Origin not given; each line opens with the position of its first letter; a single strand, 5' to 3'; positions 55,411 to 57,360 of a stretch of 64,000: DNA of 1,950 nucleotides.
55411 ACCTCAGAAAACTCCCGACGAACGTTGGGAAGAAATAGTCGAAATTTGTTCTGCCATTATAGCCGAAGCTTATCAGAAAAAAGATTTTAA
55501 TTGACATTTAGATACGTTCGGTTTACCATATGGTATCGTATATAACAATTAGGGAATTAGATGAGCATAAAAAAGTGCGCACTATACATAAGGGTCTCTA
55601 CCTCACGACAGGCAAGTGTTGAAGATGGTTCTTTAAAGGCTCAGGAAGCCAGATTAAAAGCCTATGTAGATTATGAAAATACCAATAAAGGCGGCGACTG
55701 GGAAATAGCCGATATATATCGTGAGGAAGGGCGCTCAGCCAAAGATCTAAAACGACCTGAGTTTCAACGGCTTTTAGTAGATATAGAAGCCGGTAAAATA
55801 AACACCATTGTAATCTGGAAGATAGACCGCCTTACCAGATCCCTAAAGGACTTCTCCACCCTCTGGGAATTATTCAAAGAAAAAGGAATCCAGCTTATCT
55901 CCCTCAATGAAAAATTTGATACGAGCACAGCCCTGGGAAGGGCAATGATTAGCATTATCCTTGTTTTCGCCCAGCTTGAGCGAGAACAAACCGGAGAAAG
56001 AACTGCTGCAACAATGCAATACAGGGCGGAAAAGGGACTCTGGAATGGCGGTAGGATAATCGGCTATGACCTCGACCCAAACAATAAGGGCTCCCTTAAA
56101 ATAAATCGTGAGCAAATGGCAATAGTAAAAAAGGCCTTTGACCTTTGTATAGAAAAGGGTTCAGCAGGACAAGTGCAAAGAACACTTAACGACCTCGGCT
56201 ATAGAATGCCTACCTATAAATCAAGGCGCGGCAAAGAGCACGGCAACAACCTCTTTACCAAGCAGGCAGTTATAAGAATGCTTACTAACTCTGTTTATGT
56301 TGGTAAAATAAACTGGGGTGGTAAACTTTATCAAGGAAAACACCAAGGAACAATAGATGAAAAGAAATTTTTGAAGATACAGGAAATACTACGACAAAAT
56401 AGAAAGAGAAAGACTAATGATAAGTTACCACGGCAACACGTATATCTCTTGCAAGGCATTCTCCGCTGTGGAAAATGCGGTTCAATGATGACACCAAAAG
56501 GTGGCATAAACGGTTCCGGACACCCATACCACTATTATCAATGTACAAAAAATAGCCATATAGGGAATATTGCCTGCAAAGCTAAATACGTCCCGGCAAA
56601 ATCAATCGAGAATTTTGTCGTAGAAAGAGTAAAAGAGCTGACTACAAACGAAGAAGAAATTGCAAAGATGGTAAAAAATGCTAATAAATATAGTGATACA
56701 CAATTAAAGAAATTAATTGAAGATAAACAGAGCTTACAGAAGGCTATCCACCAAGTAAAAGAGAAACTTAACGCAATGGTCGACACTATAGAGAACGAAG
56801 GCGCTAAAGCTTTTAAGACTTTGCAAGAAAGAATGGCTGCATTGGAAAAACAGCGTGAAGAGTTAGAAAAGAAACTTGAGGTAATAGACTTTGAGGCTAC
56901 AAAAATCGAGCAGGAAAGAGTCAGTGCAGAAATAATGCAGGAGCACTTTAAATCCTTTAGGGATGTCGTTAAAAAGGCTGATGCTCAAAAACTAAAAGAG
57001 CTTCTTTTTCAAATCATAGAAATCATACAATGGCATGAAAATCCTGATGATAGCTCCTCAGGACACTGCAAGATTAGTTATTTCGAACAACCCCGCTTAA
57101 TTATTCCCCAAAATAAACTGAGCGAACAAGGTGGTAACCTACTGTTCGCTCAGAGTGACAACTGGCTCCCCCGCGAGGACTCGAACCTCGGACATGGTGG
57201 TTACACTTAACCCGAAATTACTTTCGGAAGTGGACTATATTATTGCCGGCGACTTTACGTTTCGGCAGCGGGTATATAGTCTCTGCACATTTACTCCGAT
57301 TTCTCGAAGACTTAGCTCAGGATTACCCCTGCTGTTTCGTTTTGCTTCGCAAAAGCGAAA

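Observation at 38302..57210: Prophage-like integrative element next to tRNA-Asn with large serine recombinase, LexA-type repressor and cargo modules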

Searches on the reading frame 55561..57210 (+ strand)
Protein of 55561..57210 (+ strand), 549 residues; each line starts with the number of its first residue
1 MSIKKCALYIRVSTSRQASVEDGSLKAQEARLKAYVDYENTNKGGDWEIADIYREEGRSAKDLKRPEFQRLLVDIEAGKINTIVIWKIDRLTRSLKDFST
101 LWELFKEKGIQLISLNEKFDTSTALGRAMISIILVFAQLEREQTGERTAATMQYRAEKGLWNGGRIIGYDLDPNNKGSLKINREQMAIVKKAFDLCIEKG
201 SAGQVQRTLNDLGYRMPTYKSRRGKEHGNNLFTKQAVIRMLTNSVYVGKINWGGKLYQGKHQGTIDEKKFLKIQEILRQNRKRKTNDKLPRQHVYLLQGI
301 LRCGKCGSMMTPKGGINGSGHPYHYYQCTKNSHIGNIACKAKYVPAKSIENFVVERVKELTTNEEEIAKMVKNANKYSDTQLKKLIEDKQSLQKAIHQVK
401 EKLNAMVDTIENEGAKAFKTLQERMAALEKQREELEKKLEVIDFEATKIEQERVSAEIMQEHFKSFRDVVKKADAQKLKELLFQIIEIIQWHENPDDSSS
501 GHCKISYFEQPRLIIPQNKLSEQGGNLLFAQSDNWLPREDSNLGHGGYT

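Call 15: search_protein_families(library=phrogs, max_evalue=0.001, proteins=[window:55561-57210:+])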
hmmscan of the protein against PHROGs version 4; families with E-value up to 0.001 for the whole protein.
window:55561-57210:+ (549 aa): 3 families
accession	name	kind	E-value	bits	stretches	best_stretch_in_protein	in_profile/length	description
phrog_95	-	integration and excision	2.3e-121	407.4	1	3-497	87-561/651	integrase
phrog_125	-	DNA, RNA and nucleotide metabolism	2.6e-38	133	1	3-250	19-209/254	DNA invertase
phrog_6620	-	integration and excision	9e-09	36.2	1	4-138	56-177/201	transposase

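Call 22: find_encoding_contigs(protein=window:55561-57210:+, flank=10000, max_places=10)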
Protein window:55561-57210:+ (549 aa): no gene with exactly this product is on record in the collection.

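Call 23: search_protein_families(library=pfam, max_evalue=0.001, proteins=[window:55561-57210:+])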
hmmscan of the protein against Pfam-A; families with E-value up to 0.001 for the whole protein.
window:55561-57210:+ (549 aa): 3 families
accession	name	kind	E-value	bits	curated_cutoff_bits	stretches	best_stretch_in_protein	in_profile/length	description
PF00239.26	Resolvase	-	8.5e-38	130.1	23.3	1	7-160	2-144/145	Resolvase, N terminal domain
PF07508.19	Recombinase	-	1.3e-16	61.1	21.1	1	184-280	2-102/102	Recombinase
PF13408.12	Zn_ribbon_recom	-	6e-15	55.8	25.3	1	296-358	1-58/58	Recombinase zinc beta ribbon domain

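Call 26: find_homologous_proteins(query=window:55561-57210:+, max_evalue=1e-20)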
Query window:55561-57210:+ (549 aa): 787 proteins with E <= 1e-20 among 8000 candidates; the best 120 are listed.
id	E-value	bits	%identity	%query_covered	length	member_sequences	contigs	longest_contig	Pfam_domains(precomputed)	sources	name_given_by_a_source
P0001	0.0e+0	1054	83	100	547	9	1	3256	PF07508.20,PF00239.27,PF13408.13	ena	-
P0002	1.6e-249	847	68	99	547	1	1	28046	PF07508.20,PF00239.27,PF13408.13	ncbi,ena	-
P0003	4.6e-249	846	66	100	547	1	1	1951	PF07508.20,PF00239.27,PF13408.13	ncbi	-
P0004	2.7e-247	840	67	100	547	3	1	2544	PF07508.20,PF00239.27,PF13408.13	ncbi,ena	-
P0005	1.3e-246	838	66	100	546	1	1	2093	PF07508.20,PF00239.27,PF13408.13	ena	-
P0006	1.1e-242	825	67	100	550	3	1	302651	PF07508.20,PF00239.27,PF13408.13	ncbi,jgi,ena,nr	ncbi:MAG: recombinase family protein [Candidatus Omnitrophica bacterium]|nr:recombinase family prote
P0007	3.1e-242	823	66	98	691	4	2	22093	PF07508.20,PF00239.27,PF13408.13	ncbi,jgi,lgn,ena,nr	ncbi:recombinase family protein [Patescibacteria group bacterium]|nr:recombinase family protein [Pat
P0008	1.8e-237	807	64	100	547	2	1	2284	PF07508.20,PF00239.27,PF13408.13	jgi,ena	jgi:site-specific DNA recombinase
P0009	6.2e-236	802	66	98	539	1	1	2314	PF07508.20,PF00239.27,PF13408.13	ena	-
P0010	2.9e-235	800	63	100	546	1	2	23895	PF07508.20,PF00239.27,PF13408.13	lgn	-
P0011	7.1e-235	799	63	100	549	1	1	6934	PF07508.20,PF00239.27,PF13408.13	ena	-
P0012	2.5e-234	797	64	100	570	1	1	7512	PF07508.20,PF00239.27,PF13408.13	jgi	-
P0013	9.8e-233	792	62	100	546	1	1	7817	PF07508.20,PF00239.27,PF13408.13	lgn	-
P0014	4.6e-231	786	62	100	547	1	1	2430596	PF07508.20,PF00239.27,PF13408.13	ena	-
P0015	2.7e-229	781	61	100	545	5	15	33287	PF07508.20,PF00239.27,PF13408.13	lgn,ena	-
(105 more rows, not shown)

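Call 29: find_encoding_contigs(protein=P0006, flank=10000, max_places=3)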
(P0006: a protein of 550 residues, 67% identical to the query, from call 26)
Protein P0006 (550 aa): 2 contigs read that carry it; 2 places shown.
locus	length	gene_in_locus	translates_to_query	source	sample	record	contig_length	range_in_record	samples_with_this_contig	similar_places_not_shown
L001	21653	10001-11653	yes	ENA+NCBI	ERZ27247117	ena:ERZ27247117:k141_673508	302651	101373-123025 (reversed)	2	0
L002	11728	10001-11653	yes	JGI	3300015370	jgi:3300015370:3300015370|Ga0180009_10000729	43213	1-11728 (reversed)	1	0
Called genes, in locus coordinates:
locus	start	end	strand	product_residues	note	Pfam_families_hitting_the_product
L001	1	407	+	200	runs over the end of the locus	-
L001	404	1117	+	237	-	PF13490:zf-HC2 (faint)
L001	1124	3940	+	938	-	PF01435:Peptidase_M48, PF00432:Prenyltrans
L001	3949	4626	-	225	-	-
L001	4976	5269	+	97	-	-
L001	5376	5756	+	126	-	-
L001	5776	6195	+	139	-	-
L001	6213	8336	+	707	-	PF01396:Zn_ribbon_Top1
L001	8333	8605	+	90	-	-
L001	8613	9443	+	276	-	-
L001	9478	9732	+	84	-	-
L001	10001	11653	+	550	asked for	PF00239:Resolvase, PF07508:Recombinase, PF13408:Zn_ribbon_recom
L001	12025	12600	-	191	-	-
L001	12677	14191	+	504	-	PF01875:Memo, PF01871:AMMECR1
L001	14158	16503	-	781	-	PF01564:Spermine_synth, PF05175:MTS (weak)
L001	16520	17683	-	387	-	PF04055:Radical_SAM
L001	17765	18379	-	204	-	PF21176:RecR_HhH, PF02132:RecR_ZnF (weak), PF01751:Toprim, PF13662:Toprim_4, PF21175:RecR_C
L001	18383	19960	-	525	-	PF05496:RuvB_N (weak), PF13177:DNA_pol3_delta2, PF00004:AAA, PF07728:AAA_5 (weak), PF13401:AAA_22 (weak), PF21960:RCF1-5-like_lid (weak), PF22608:DNAX_ATPase_lid, PF12169:DNA_pol3_gamma3, +1 more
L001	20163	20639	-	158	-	PF00383:dCMP_cyt_deam_1, PF14437:MafB19-deam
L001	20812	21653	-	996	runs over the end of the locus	PF13414:TPR_11, PF13424:TPR_12, PF13432:TPR_16 (weak), PF14559:TPR_19 (weak), PF00515:TPR_1, PF07719:TPR_2 (weak), PF13181:TPR_8 (weak), PF13432:TPR_16 (weak), +4 more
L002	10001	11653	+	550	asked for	PF00239:Resolvase, PF07508:Recombinase, PF13408:Zn_ribbon_recom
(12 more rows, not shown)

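Call 30: find_encoding_contigs(protein=P0002, flank=10000, max_places=3)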
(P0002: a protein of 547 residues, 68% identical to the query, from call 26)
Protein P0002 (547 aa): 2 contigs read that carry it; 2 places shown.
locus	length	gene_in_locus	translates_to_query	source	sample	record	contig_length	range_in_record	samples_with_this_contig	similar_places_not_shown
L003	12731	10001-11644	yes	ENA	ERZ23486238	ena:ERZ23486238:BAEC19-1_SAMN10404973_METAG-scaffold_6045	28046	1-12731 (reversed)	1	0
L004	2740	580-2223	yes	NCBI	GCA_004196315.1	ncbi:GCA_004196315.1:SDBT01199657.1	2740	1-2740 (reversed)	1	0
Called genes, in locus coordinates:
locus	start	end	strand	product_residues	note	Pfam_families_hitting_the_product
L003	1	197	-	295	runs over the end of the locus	-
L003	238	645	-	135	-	-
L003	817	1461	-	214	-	PF13643:DUF4145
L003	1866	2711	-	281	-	-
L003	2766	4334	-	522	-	PF00496:SBP_bac_5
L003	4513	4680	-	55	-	-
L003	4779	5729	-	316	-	PF14088:DUF4268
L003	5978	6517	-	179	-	PF21818:DUF6884 (weak)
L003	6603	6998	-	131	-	PF22399:DUF6979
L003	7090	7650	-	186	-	-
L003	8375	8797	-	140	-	PF12680:SnoaL_2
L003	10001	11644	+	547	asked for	PF00239:Resolvase, PF07508:Recombinase, PF13408:Zn_ribbon_recom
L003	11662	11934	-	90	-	PF01541:GIY-YIG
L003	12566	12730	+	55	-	?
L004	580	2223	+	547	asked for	PF00239:Resolvase, PF07508:Recombinase, PF13408:Zn_ribbon_recom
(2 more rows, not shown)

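Call 36: find_related_loci(query=window:55561-57210:+, collection=viral_contigs, flank=10000)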
Query window:55561-57210:+ (549 aa) in viral_contigs; peptide patterns used: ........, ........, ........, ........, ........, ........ (x = any residue, [..] = any of these).
6 stretches matched a pattern, but none encodes a relative of the query by tblastn (E <= 1e-3).

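Call 38: find_related_loci(query=A2, collection=genome_contigs, flank=10000)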
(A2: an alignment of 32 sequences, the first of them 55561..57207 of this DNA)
Query A2 (549 aa) in genome_contigs; peptide patterns used: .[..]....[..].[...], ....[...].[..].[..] (x = any residue, [..] = any of these).
349 stretches matched a pattern; 227 encode a relative of the query (tblastn E <= 1e-3); the best 80 are kept; 80 distinct loci.
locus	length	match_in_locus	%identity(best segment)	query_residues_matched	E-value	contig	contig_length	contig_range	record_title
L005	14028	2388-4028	84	1-547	0e+0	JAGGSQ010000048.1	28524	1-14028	MAG: Candidatus Omnitrophota bacterium isolate AUK026 PB_MANV_026_c_000000000020, whole genome shotgun sequence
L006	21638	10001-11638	63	1-547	0e+0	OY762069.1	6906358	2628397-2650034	MAG: uncultured Desulfobacter sp. isolate 00b13672-1c6a-4f01-9bd3-5d9cfdb0d95e genome assembly, chromosome: 1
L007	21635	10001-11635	61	1-547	0e+0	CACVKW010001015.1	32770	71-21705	Olavius sp. associated proteobacterium Delta 1 isolate mag2:49deedb4-927c-43a8-ad40-04e63e16f3c8 genome assembly, contig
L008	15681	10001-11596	63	1-543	0e+0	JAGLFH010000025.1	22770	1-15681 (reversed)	MAG: Candidatus Auribacterota bacterium isolate RS_1_24 ROV157_1.bin.24.fa_25, whole genome shotgun sequence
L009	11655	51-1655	62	7-547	0e+0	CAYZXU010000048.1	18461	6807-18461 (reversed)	MAG TPA_asm: uncultured Desulfobacteraceae bacterium isolate SRP141559_co1_202 genome assembly, contig: NODE_1494_length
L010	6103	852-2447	60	1-543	0e+0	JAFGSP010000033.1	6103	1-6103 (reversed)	MAG: Candidatus Woesearchaeota archaeon isolate Zod_Metabat.908 k87_2619260, whole genome shotgun sequence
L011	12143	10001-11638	59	1-547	0e+0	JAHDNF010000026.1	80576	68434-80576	Bacterium isolate R3-B46 k141_115124, whole genome shotgun sequence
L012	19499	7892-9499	59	1-537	0e+0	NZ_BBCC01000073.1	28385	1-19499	Desulfosarcina cetonica JCM 12296, whole genome shotgun sequence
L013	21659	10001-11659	42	1-547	7e-154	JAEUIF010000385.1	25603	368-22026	MAG: Planctomycetia bacterium isolate new MAG-36 k141_4012400, whole genome shotgun sequence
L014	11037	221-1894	44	4-547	7e-153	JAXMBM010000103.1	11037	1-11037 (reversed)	MAG: Pirellulales bacterium isolate STL-PLA36 C3.140.fa-103, whole genome shotgun sequence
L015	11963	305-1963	44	1-547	1e-151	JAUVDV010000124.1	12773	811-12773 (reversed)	MAG: Deltaproteobacteria bacterium isolate CSMAG_306 CSMAG_306_k141_2711381_length_12773_cov_17.0000, whole genome shotg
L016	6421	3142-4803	44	1-544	4e-151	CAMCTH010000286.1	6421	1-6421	MAG: Planctomicrobium piriforme isolate LH-02apr19-191 genome assembly, contig: LH-02apr19-C30546, whole genome shotgun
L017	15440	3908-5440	46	4-510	5e-150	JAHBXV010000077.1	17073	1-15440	MAG: Planctomycetaceae bacterium isolate ACE_PLA28 PLA28_77, whole genome shotgun sequence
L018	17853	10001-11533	45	4-510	1e-147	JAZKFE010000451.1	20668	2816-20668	MAG: Planctomycetota bacterium isolate DC_HB_02_SPN181219-bin062_1 DCHB02SPN_B062_1_000000000451, whole genome shotgun s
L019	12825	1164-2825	44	6-543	2e-146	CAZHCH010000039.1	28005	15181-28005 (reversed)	MAG TPA_asm: uncultured Pirellulaceae bacterium isolate binchicken_co258_3 genome assembly, contig: NODE_933_length_2800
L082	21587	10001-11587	38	6-547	2e-123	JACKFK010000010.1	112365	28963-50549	MAG: Candidatus Omnitrophota bacterium isolate HK-STAS-OMNI-3 HK-STAS-OMNI-3_10, whole genome shotgun sequence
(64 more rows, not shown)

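Call 98: find_encoding_contigs(protein=P0007, flank=10000, max_places=3)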
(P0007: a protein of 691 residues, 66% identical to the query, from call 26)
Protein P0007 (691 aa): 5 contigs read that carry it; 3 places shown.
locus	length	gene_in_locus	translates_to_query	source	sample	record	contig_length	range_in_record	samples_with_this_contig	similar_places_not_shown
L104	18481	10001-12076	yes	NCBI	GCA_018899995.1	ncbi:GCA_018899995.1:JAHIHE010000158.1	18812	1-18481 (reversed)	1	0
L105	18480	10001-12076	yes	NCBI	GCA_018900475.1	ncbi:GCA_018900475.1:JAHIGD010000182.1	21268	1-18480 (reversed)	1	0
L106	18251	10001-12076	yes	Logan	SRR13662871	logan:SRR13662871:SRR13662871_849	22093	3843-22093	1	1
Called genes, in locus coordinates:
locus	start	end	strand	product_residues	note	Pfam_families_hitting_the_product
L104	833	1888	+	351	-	-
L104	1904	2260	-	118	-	-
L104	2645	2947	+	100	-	PF01817:CM_2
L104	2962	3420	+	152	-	PF26395:E2-CBASS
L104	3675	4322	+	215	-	-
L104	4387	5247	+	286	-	PF00899:ThiF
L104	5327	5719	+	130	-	-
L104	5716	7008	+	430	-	-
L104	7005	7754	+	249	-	-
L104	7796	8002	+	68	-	PF04014:MazE_antitoxin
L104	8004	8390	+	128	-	PF01850:PIN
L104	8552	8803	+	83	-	-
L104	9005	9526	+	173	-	-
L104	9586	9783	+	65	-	-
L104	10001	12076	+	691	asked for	PF00239:Resolvase, PF07508:Recombinase, PF13408:Zn_ribbon_recom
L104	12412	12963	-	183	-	-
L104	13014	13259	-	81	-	-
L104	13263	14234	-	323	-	-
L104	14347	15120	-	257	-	-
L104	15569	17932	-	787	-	PF13166:AAA_13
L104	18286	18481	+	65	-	PF13182:DUF4007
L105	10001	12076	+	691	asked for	PF00239:Resolvase, PF07508:Recombinase, PF13408:Zn_ribbon_recom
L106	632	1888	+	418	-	-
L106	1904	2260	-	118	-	-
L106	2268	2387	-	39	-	-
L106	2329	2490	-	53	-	-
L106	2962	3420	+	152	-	PF26395:E2-CBASS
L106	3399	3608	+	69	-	-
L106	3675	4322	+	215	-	-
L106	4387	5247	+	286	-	PF00899:ThiF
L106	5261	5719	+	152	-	-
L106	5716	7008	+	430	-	-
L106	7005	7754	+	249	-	-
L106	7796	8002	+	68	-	PF04014:MazE_antitoxin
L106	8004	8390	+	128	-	PF01850:PIN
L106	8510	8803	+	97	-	-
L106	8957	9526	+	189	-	-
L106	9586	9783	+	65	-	-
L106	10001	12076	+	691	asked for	PF00239:Resolvase, PF07508:Recombinase, PF13408:Zn_ribbon_recom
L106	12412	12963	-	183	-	-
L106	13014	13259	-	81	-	-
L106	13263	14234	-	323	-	-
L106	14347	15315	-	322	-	-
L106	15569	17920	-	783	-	PF13166:AAA_13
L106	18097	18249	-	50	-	?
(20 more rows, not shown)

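Call 105: search_protein_families(library=ncbifam, max_evalue=0.001, proteins=[window:55561-57210:+])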
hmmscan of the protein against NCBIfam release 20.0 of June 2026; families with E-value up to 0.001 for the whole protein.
window:55561-57210:+ (549 aa): 6 families
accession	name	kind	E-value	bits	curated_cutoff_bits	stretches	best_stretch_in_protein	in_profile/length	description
NF047343.1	SCCmet_CcrB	equivalog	2.2e-55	188.4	900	1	3-492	6-493/542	cassette chromosome recombinase CcrB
NF041201.1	recomb_XisF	equivalog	1.2e-47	163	375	1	9-431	4-423/465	fdxN element excision recombinase XisF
NF047347.1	SCCmet_CcrC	equivalog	8.1e-35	120.3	900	1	4-474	3-487/558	cassette chromosome recombinase CcrC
NF047344.1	SCCmet_CcrA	equivalog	9.2e-23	81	700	1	7-440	5-400/442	cassette chromosome recombinase CcrA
NF033518.0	transpos_IS607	equivalog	1.6e-11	44.1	110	1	4-137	54-175/187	IS607 family transposase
NF049883.1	resolv_YneB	equivalog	2.4e-06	27.2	175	1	5-159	1-146/211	YneB family resolvase-like protein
